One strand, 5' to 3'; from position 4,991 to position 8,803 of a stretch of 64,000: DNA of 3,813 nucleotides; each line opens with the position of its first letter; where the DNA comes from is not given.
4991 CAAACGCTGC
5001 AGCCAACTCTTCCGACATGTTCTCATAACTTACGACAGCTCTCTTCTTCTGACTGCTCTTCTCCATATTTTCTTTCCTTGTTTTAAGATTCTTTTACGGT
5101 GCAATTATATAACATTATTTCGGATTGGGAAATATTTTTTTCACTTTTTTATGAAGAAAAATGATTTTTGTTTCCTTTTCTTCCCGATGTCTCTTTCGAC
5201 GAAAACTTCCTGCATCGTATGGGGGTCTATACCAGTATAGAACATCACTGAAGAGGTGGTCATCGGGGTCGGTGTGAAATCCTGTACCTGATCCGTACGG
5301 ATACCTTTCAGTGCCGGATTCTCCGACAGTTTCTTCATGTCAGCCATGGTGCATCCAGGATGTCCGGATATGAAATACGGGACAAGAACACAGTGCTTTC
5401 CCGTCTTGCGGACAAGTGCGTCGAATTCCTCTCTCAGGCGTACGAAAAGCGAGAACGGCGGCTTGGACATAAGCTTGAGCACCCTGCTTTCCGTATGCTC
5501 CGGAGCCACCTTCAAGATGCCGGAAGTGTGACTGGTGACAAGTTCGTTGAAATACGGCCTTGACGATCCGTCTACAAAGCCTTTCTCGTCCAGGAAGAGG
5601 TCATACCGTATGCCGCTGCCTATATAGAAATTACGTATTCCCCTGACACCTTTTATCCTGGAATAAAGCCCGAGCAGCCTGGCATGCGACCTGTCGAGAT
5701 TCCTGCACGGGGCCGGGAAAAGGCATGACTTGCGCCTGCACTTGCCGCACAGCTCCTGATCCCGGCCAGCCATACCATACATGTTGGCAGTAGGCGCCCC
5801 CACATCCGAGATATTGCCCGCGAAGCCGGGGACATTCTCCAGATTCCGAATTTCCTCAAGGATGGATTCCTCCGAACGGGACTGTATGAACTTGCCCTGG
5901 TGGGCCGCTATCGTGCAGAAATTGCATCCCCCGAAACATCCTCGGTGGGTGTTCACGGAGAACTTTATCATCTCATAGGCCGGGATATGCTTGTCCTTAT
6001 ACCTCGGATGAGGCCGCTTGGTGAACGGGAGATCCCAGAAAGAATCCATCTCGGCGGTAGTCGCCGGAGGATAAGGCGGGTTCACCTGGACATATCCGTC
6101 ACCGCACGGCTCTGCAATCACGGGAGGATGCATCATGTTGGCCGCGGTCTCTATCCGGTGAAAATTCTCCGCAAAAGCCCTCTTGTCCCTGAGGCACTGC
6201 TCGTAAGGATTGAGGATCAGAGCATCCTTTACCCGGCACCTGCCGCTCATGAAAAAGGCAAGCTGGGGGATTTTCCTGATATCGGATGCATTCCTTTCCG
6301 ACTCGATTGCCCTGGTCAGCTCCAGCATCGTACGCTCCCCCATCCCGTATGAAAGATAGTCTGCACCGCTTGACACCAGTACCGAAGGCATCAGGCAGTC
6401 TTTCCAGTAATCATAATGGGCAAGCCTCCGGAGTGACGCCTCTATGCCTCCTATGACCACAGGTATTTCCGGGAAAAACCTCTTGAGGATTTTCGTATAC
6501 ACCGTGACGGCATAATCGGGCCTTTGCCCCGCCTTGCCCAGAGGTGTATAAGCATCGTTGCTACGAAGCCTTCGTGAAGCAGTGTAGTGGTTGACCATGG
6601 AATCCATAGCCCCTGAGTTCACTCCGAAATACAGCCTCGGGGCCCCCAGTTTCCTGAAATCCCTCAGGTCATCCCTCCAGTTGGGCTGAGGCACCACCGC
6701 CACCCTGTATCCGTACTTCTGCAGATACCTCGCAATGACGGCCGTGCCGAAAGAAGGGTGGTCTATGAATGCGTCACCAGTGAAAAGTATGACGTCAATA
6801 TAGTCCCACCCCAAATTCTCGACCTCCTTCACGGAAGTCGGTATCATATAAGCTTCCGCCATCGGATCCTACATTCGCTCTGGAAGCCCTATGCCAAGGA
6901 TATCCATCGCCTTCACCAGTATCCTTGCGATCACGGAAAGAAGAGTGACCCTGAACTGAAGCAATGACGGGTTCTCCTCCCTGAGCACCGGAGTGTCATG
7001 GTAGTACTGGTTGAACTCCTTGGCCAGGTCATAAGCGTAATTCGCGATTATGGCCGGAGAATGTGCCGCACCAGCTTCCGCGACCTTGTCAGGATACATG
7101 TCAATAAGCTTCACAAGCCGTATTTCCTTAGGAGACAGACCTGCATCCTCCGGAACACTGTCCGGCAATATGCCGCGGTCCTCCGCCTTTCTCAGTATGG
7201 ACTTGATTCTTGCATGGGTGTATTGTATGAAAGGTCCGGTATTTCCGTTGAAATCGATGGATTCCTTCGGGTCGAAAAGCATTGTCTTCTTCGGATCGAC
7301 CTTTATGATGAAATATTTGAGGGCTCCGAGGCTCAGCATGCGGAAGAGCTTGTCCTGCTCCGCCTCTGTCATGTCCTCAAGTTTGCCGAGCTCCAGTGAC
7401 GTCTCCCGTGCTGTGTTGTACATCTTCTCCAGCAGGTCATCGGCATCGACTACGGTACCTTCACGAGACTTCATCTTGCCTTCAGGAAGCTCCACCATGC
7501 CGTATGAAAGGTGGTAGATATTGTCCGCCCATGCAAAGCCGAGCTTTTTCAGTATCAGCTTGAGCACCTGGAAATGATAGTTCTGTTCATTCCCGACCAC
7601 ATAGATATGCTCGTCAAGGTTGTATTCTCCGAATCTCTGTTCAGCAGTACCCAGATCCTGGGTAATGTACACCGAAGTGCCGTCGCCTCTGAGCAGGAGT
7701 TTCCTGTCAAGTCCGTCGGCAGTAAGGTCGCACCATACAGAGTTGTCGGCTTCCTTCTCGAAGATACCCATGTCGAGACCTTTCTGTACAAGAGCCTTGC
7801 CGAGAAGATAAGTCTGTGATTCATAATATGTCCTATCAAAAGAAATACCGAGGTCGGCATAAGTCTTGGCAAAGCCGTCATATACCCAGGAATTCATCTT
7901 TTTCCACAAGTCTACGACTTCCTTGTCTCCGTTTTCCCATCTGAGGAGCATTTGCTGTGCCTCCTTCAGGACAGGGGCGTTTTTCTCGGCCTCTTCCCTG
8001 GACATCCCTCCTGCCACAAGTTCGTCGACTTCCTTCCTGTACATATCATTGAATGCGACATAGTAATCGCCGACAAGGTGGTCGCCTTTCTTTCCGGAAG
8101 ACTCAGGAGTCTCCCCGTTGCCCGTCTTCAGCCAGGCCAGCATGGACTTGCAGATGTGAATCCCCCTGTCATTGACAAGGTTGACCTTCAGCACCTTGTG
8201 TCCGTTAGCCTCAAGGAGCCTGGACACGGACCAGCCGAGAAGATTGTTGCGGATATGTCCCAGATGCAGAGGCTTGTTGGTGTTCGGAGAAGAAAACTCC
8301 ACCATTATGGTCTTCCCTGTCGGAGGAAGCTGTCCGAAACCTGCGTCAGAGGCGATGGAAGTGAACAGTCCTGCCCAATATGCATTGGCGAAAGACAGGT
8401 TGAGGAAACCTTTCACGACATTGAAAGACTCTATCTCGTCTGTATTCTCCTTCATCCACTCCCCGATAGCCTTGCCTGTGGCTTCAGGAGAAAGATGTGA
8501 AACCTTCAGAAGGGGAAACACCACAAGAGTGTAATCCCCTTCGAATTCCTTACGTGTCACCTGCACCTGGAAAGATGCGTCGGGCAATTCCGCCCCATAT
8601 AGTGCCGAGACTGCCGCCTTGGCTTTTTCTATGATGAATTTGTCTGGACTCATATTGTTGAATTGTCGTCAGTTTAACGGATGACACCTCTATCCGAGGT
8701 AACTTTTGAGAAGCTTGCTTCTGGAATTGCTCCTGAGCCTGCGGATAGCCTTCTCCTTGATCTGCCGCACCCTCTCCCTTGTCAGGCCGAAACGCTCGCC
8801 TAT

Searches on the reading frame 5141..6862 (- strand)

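Call 51: search_protein_families(library=pfam, max_evalue=0.00001, proteins=[window:5141-6862:-])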
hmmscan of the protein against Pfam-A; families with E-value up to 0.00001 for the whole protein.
window:5141-6862:- (573 aa): 3 families
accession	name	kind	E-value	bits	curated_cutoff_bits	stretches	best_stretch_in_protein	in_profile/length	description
PF08497.15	Radical_SAM_N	-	1.1e-119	399.6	25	1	7-302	2-301/301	Radical SAM N-terminal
PF04055.27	Radical_SAM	-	1.1e-09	39.1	29.5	0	303-346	1-45/166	Radical SAM superfamily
PF11842.13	DUF3362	-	3e-07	31.2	27.6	1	524-568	1-50/151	Domain of unknown function (DUF3362)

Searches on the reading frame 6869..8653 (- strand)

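Call 51: search_protein_families(library=pfam, max_evalue=0.00001, proteins=[window:6869-8653:-])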
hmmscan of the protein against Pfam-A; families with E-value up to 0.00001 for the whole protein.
window:6869-8653:- (594 aa): 2 families
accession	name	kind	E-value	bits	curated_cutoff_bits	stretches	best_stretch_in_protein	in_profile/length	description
PF00750.26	tRNA-synt_1d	-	1e-43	150.1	23.3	1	112-450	18-337/349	tRNA synthetases class I (R), catalytic domain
PF05746.21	DALR_1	-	1.1e-29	103.3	22.3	1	476-594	1-117/117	DALR anticodon binding domain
